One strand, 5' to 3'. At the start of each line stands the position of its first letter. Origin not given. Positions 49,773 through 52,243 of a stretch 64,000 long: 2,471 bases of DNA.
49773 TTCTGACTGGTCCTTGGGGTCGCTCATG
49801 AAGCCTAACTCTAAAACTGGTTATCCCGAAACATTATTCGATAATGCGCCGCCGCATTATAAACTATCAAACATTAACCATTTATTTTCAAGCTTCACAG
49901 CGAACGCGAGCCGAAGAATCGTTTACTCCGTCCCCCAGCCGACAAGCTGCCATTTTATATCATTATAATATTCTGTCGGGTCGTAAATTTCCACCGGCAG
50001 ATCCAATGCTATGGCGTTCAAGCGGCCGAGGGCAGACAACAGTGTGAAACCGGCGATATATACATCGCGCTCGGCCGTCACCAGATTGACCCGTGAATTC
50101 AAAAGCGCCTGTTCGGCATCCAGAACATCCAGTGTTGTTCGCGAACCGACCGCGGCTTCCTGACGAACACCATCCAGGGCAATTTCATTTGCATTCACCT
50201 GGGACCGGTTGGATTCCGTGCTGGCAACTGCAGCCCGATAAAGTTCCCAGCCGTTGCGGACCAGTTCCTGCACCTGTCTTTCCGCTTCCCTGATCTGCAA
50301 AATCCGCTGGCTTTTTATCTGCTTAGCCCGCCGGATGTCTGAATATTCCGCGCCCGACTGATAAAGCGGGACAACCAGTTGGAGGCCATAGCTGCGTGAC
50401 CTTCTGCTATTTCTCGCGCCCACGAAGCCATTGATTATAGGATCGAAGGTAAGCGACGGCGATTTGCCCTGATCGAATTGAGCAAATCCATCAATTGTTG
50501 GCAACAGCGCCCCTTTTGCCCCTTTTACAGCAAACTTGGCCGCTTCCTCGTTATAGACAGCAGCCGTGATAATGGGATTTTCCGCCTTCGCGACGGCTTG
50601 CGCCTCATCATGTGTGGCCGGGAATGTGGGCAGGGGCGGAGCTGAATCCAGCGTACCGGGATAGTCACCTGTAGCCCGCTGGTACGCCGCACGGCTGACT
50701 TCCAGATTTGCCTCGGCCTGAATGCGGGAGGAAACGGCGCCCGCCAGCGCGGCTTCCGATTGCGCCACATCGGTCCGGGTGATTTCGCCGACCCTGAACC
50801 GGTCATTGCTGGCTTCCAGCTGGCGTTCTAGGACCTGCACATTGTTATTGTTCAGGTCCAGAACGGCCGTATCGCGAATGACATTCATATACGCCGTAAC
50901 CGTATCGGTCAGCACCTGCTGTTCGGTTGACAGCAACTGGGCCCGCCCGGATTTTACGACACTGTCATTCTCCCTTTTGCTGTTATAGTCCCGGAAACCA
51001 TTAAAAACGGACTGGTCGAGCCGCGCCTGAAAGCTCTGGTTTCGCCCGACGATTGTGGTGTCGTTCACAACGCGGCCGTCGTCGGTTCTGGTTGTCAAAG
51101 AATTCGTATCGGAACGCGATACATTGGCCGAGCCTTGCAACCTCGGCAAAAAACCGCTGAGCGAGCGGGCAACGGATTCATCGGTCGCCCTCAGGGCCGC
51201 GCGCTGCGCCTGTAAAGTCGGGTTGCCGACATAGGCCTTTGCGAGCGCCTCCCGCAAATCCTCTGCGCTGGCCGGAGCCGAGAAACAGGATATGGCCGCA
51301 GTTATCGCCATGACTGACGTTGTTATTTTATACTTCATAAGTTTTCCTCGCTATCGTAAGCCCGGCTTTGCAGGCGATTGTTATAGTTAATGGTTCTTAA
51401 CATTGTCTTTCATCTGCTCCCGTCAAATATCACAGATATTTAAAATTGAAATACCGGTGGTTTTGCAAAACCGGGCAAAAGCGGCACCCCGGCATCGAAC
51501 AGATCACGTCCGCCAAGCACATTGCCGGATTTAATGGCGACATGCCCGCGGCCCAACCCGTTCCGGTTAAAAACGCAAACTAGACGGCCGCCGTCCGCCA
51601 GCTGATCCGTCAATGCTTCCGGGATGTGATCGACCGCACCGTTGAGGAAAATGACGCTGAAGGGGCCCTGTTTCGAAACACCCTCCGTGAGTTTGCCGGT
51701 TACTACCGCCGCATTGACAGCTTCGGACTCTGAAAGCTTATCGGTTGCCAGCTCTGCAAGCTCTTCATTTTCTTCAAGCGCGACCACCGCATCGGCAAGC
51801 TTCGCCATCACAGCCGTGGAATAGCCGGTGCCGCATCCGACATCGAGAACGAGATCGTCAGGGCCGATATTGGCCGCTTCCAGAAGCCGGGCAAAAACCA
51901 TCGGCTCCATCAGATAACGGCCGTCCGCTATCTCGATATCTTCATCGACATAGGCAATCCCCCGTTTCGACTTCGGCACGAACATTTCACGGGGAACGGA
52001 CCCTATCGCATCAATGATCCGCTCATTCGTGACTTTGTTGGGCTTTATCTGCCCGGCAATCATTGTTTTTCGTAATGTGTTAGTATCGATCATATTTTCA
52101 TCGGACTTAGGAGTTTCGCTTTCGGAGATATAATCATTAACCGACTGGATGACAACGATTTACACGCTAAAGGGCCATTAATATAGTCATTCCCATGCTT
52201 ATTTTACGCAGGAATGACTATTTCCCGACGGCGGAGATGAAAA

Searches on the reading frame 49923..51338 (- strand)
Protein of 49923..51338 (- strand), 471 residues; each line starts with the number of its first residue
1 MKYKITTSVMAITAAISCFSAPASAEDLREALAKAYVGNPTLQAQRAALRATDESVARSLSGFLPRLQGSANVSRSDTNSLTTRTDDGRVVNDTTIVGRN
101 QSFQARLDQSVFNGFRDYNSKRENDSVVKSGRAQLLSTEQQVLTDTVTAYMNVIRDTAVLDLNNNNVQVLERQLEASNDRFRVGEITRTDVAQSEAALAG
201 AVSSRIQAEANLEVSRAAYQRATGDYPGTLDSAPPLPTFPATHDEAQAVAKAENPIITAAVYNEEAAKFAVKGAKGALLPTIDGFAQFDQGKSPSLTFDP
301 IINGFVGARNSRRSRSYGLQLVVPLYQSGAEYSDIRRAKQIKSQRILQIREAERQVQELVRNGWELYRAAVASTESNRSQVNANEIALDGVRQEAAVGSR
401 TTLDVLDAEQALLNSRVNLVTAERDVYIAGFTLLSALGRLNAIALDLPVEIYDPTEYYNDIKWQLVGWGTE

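Call 15: find_homologous_proteins(query=window:49923-51338:-)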
Query window:49923-51338:- (471 aa): 6622 proteins with E <= 0.001 among 8000 candidates; the best 120 are listed.
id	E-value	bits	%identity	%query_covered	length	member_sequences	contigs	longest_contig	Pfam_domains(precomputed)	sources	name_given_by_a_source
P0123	7.1e-298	1005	100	100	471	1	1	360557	PF02321.24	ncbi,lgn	-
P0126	1.4e-172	592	63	100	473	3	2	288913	PF02321.24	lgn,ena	-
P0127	1.6e-165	569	60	95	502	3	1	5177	PF02321.24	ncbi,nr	ncbi:MAG: secretion protein [Alphaproteobacteria bacterium]|nr:MAG: secretion protein [Alphaproteoba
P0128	4.2e-164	565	60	96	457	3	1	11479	PF02321.24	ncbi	ncbi:MAG: TolC family outer membrane protein [Rhodothalassiaceae bacterium]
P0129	4.6e-162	558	60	95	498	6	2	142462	PF02321.24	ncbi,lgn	-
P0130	8.7e-162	557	60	95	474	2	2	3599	PF02321.24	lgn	-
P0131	1.7e-161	556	59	96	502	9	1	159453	PF02321.24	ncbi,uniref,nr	ncbi:type I secretion protein TolC [Iodidimonas muriae]|uniref:Type I secretion protein TolC n=2 Tax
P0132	7.4e-161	554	57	100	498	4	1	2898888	PF02321.24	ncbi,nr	ncbi:MAG: type I secretion protein TolC [Rhodothalassiaceae bacterium]|nr:MAG: type I secretion prot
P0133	5.8e-160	551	58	98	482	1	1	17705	PF02321.24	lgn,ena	-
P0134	1.3e-159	550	58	98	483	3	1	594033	PF02321.24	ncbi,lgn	-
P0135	4.4e-158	545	56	99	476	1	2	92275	PF02321.24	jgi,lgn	-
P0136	1.7e-157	543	55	99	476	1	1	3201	PF02321.24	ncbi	-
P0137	2.5e-157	542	56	99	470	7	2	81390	PF02321.24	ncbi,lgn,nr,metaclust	ncbi:outer membrane efflux protein BepC [alpha proteobacterium Q-1]|nr:outer membrane efflux protein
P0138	2.3e-155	536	56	100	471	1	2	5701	PF02321.24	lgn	-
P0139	8.4e-155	534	59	99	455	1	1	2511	PF02321.24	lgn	-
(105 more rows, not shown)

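Call 16: find_encoding_contigs(protein=P0126, flank=10000, max_places=1)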
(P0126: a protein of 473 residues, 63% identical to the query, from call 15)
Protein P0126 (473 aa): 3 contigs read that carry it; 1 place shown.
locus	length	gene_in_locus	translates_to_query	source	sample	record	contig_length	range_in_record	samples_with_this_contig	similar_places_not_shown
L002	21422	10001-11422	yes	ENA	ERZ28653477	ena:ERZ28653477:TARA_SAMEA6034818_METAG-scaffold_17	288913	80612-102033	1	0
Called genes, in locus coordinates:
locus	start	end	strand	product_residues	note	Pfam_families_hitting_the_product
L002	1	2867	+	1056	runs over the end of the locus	PF00873:ACR_tran, PF03176:MMPL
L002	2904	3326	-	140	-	-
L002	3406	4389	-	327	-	PF24684:Vgb_lyase, PF08450:SGL (faint)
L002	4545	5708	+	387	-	PF00365:PFK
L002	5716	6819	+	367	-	PF00155:Aminotran_1_2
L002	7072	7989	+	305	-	PF00535:Glycos_transf_2, PF13641:Glyco_tranf_2_3 (weak)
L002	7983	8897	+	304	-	PF00535:Glycos_transf_2, PF13641:Glyco_tranf_2_3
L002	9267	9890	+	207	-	PF01135:PCMT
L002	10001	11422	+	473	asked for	PF02321:OEP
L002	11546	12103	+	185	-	PF10691:DUF2497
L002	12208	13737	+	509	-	PF04055:Radical_SAM (weak)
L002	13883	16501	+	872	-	PF17148:DUF5117, PF16313:DUF4953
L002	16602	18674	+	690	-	PF26550:Tricorn_2nd (weak), PF26549:Tricorn_N, PF07676:PD40, PF26549:Tricorn_N, PF02129:Peptidase_S15 (faint), PF00326:Peptidase_S9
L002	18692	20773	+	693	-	PF26549:Tricorn_N (weak), PF26550:Tricorn_2nd (weak), PF26549:Tricorn_N, PF07676:PD40, PF02129:Peptidase_S15 (faint), PF00326:Peptidase_S9, PF00561:Abhydrolase_1 (faint)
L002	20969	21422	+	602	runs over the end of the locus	PF13428:TPR_14 (faint), PF07719:TPR_2 (faint), PF13181:TPR_8 (faint), PF13431:TPR_17 (faint), PF13432:TPR_16 (faint), PF14559:TPR_19 (faint), PF21033:RMD1-3 (faint), PF23914:TPR_CcmH_CycH (weak)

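Call 17: find_encoding_contigs(protein=P0131, flank=10000, max_places=1)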
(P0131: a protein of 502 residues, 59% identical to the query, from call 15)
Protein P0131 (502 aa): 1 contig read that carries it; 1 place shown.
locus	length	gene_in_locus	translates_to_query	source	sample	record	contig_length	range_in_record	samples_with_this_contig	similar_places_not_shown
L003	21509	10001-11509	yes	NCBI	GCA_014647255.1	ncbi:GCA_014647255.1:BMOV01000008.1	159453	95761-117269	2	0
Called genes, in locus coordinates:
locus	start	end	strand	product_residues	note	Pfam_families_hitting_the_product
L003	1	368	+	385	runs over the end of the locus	PF00082:Peptidase_S8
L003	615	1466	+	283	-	PF01842:ACT, PF00551:Formyl_trans_N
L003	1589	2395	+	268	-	-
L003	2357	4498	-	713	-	PF21033:RMD1-3 (faint), PF07719:TPR_2 (faint), PF13181:TPR_8 (faint), PF13428:TPR_14 (faint), PF00515:TPR_1 (faint), PF13414:TPR_11 (faint), PF23914:TPR_CcmH_CycH (weak), PF13432:TPR_16 (weak), +2 more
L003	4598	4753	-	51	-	-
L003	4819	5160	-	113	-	-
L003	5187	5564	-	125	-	-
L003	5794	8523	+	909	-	PF00486:Trans_reg_C, PF00069:Pkinase, PF07714:PK_Tyr_Ser-Thr, PF14559:TPR_19 (faint), PF13424:TPR_12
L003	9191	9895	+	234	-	PF01135:PCMT, PF00398:RrnaAD, PF13649:Methyltransf_25 (weak)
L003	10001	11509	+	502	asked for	PF02321:OEP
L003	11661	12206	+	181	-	PF10691:DUF2497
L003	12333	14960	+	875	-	PF00133:tRNA-synt_1, PF09334:tRNA-synt_1g (weak), PF13603:tRNA-synt_1_2 (faint), PF09334:tRNA-synt_1g, PF08264:Anticodon_1, PF10458:Val_tRNA-synt_C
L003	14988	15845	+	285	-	PF00160:Pro_isomerase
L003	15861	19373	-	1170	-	PF17757:UvrB_inter, PF21132:MFD_D3, PF02559:CarD_TRCF_RID, PF00270:DEAD, PF04851:ResIII, PF00271:Helicase_C, PF03461:TRCF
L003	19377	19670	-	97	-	PF03937:Sdh5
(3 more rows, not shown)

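Call 18: find_encoding_contigs(protein=P0132, flank=10000, max_places=1)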
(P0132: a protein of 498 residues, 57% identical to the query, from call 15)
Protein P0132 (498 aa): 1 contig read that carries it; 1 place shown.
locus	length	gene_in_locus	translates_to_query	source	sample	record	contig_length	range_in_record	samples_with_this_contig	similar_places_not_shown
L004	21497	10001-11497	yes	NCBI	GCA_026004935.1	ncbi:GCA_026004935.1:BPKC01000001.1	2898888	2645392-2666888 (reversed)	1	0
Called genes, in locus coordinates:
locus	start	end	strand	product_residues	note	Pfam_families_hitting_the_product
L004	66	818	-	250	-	-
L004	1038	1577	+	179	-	PF03551:PadR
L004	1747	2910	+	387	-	PF25917:BSH_RND (weak), PF25973:BSH_CzcB, PF25954:Beta-barrel_RND_2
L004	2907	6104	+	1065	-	PF00873:ACR_tran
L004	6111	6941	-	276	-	PF01066:CDP-OH_P_transf, PF08009:CDP-OH_P_tran_2 (weak)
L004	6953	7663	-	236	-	PF02666:PS_Dcarbxylase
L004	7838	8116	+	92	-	-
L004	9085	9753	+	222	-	PF01135:PCMT, PF00398:RrnaAD (weak), PF13649:Methyltransf_25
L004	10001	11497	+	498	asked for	PF02321:OEP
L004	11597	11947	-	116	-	PF01521:Fe-S_biosyn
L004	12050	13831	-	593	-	-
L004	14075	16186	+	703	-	PF07715:Plug, PF00593:TonB_dep_Rec_b-barrel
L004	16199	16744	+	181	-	-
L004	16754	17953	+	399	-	PF01966:HD, PF13286:HD_assoc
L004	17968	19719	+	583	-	PF03485:Arg_tRNA_synt_N, PF00750:tRNA-synt_1d, PF01406:tRNA-synt_1e (faint), PF01921:tRNA-synt_1f (faint), PF09334:tRNA-synt_1g (faint), PF05746:DALR_1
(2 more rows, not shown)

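Call 19: find_encoding_contigs(protein=P0134, flank=10000, max_places=1)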
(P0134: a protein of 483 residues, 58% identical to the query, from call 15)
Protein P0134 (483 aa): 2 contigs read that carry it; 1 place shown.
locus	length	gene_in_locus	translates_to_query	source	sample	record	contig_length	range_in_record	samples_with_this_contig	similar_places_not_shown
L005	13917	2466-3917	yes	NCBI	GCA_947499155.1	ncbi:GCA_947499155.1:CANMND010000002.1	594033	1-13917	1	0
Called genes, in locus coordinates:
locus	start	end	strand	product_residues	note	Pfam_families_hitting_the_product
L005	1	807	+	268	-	?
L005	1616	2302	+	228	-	PF01135:PCMT, PF00398:RrnaAD, PF13489:Methyltransf_23 (weak), PF13649:Methyltransf_25, PF13847:Methyltransf_31, PF08241:Methyltransf_11 (weak), PF08242:Methyltransf_12 (weak)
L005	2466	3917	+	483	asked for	PF02321:OEP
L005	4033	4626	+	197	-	PF10691:DUF2497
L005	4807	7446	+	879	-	PF00133:tRNA-synt_1, PF09334:tRNA-synt_1g (weak), PF13603:tRNA-synt_1_2 (faint), PF09334:tRNA-synt_1g, PF08264:Anticodon_1, PF10458:Val_tRNA-synt_C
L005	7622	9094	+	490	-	PF00199:Catalase, PF06628:Catalase-rel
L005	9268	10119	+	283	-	PF00160:Pro_isomerase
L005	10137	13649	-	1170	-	PF17757:UvrB_inter, PF21132:MFD_D3, PF02559:CarD_TRCF_RID, PF00270:DEAD, PF00271:Helicase_C, PF03461:TRCF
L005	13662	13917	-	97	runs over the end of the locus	PF03937:Sdh5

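Call 38: search_protein_families(library=pfam, proteins=[L018:7921-8649:+, L014:7311-9011:+, L042:7886-8911:+, L016:7478-8797:+, L062:2725-4146:+, L088:9060-9833:-, L078:8198-8806:+, L002:7983-8897:+], max_evalue=0.001)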
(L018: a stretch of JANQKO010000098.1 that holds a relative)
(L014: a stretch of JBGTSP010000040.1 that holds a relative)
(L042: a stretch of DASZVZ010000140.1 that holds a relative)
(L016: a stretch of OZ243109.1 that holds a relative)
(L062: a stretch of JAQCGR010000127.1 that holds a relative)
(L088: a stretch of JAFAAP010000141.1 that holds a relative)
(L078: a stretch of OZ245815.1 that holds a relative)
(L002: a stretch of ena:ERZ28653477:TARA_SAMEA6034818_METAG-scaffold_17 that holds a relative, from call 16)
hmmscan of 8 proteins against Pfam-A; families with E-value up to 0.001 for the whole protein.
L018:7921-8649:+ (242 aa): 1 family
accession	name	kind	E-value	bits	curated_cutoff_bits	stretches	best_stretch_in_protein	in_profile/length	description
PF00589.27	Phage_integrase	-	1.3e-25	90.6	27.1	1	30-192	3-169/172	Phage integrase family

L014:7311-9011:+ (566 aa): 4 families
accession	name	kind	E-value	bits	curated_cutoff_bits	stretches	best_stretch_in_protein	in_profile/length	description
PF01050.24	MannoseP_isomer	-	3.3e-41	140.6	23.6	1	371-484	3-116/116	Mannose-6-phosphate isomerase C-terminal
PF07883.17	Cupin_2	-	1.6e-12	47.4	27.2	1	400-466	2-67/70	Cupin domain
PF22640.1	ManC_GMP_beta-helix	-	8.6e-09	35.6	27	1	312-365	1-54/55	MannoseP isomerase/GMP-like beta-helix domain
PF00483.29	NTP_transferase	-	7.3e-08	32.7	21.2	1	15-154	2-137/245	Nucleotidyl transferase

L042:7886-8911:+ (341 aa): 1 family
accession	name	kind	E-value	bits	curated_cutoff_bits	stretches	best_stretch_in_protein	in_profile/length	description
PF04116.19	FA_hydroxylase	-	2.8e-20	73.5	31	1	131-279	2-132/132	Fatty acid hydroxylase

L016:7478-8797:+ (439 aa): 1 family
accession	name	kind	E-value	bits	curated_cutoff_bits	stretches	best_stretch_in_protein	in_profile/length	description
PF04932.20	Wzy_C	-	1.1e-11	45.2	31.7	1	210-349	3-148/149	O-Antigen ligase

L062:2725-4146:+ (473 aa): 0 families

L088:9060-9833:- (257 aa): 0 families

L078:8198-8806:+ (202 aa): 0 families

L002:7983-8897:+ (304 aa): 2 families
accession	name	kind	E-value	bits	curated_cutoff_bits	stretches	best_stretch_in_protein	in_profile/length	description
PF00535.33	Glycos_transf_2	-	1.6e-21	77.4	23.3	1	5-100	3-98/168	Glycosyl transferase family 2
PF13641.12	Glyco_tranf_2_3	-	9.4e-10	39.3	27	1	4-101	5-107/230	Glycosyltransferase like family 2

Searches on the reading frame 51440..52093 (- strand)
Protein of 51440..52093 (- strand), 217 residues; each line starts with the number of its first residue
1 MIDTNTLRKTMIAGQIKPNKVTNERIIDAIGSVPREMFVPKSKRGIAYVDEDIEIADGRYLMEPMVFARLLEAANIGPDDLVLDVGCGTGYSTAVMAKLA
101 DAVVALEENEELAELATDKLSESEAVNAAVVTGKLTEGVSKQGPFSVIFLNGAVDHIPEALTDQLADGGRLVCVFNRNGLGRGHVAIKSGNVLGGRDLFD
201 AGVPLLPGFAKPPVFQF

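Call 4: search_protein_families(library=pfam, proteins=[window:51440-52093:-])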
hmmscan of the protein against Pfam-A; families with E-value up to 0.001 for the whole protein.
window:51440-52093:- (217 aa): 8 families
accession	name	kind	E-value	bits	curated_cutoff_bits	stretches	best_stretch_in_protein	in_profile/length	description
PF01135.25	PCMT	-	2.1e-35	122.9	20.3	1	10-176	5-174/210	Protein-L-isoaspartate(D-aspartate) O-methyltransferase (PCMT)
PF00398.26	RrnaAD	-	3.8e-11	43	24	1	59-126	11-78/263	Ribosomal RNA adenine dimethylase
PF13649.12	Methyltransf_25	-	3.5e-10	40.9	27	1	82-162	1-82/97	Methyltransferase domain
PF08241.18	Methyltransf_11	-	6.2e-07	30.4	21.2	1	83-159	1-75/95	Methyltransferase domain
PF13847.12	Methyltransf_31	-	1.4e-06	28.4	27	1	81-159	6-89/145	Methyltransferase domain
PF08242.18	Methyltransf_12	-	2.5e-06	28.5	30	1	83-159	1-80/98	Methyltransferase domain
PF05175.20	MTS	-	6.4e-06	26.3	23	1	78-151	31-105/170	Methyltransferase small domain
PF13489.12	Methyltransf_23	-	3.1e-05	24.2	27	1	76-159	20-96/164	Methyltransferase domain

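Call 12: list_cluster_members(proteins=[P0001, window:51440-52093:-, window:49923-51338:-, window:54520-55548:+, window:55545-56738:+])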
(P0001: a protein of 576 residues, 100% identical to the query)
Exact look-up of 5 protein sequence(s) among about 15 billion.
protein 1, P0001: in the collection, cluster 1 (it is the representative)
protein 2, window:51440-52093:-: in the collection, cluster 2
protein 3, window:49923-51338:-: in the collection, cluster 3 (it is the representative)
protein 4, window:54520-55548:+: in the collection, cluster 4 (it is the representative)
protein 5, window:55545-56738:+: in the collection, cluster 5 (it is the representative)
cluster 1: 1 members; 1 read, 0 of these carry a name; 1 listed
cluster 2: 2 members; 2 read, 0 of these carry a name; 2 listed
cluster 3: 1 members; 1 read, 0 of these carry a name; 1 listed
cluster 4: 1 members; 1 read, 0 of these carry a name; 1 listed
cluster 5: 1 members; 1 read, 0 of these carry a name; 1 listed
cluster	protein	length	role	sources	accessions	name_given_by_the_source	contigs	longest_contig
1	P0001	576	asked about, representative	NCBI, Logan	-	-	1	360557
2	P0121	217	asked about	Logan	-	-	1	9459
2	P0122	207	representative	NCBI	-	-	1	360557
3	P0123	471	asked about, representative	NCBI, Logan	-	-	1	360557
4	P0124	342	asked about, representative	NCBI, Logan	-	-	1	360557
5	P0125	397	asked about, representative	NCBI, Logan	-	-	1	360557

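Call 38: search_protein_families(library=pfam, proteins=[L018:7921-8649:+, L014:7311-9011:+, L042:7886-8911:+, L016:7478-8797:+, L062:2725-4146:+, L088:9060-9833:-, L078:8198-8806:+], max_evalue=0.001)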
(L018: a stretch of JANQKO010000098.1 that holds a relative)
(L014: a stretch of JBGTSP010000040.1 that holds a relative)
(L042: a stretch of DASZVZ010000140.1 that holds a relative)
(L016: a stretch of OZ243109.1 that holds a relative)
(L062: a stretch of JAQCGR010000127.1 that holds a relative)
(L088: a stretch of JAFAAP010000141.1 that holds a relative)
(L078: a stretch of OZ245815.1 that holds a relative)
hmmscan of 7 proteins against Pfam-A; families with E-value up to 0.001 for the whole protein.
L018:7921-8649:+ (242 aa): 1 family
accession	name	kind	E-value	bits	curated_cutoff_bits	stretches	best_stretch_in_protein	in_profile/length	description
PF00589.27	Phage_integrase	-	1.3e-25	90.6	27.1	1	30-192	3-169/172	Phage integrase family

L014:7311-9011:+ (566 aa): 4 families
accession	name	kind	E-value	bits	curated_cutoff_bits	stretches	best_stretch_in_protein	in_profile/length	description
PF01050.24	MannoseP_isomer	-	3.3e-41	140.6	23.6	1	371-484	3-116/116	Mannose-6-phosphate isomerase C-terminal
PF07883.17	Cupin_2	-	1.6e-12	47.4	27.2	1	400-466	2-67/70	Cupin domain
PF22640.1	ManC_GMP_beta-helix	-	8.6e-09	35.6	27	1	312-365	1-54/55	MannoseP isomerase/GMP-like beta-helix domain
PF00483.29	NTP_transferase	-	7.3e-08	32.7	21.2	1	15-154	2-137/245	Nucleotidyl transferase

L042:7886-8911:+ (341 aa): 1 family
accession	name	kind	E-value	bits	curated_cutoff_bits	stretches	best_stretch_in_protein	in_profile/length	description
PF04116.19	FA_hydroxylase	-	2.8e-20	73.5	31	1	131-279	2-132/132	Fatty acid hydroxylase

L016:7478-8797:+ (439 aa): 1 family
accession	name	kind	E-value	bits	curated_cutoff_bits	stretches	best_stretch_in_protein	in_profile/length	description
PF04932.20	Wzy_C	-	1.1e-11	45.2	31.7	1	210-349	3-148/149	O-Antigen ligase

L062:2725-4146:+ (473 aa): 0 families

L088:9060-9833:- (257 aa): 0 families

L078:8198-8806:+ (202 aa): 0 families
